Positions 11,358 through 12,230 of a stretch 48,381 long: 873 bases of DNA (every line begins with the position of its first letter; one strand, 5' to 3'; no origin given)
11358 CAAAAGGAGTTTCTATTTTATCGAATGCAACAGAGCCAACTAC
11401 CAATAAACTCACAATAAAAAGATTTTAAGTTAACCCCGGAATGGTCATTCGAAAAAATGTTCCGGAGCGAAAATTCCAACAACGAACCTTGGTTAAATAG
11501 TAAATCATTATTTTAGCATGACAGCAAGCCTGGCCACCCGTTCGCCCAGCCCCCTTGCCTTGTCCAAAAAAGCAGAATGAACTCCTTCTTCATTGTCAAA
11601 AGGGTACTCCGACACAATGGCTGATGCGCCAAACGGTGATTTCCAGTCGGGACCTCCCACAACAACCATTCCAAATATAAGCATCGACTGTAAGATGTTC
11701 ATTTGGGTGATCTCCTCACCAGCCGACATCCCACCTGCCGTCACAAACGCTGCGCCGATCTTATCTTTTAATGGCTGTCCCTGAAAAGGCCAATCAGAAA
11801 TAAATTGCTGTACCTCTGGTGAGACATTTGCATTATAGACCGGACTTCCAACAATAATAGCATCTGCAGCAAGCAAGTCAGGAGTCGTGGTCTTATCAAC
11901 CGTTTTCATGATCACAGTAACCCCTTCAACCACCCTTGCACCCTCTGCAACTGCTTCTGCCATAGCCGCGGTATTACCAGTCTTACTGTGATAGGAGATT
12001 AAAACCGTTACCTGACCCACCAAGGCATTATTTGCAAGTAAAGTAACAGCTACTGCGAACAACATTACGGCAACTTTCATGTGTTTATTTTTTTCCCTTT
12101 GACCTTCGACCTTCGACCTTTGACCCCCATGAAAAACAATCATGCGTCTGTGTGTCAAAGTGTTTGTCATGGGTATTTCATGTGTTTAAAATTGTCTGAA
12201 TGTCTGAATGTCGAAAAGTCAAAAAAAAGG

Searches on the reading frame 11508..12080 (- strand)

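Call 50: search_protein_families(library=pfam, proteins=[window:11508-12080:-])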
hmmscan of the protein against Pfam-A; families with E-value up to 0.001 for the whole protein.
window:11508-12080:- (190 aa): 5 families
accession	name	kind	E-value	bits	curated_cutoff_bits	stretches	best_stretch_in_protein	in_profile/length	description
PF03358.20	FMN_red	-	1.2e-14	54.6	24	1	66-148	65-147/152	NADPH-dependent FMN reductase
PF12724.12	Flavodoxin_5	-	7.5e-11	43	27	1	27-116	1-85/145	Flavodoxin domain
PF00258.30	Flavodoxin_1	-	5.4e-08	33.5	25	1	28-116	1-94/143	Flavodoxin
PF12641.12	Flavodoxin_3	-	7.9e-06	26.2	27.5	1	27-117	1-79/160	Flavodoxin domain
PF02525.22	Flavodoxin_2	-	0.0005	20.3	27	0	68-121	74-141/198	Flavodoxin-like fold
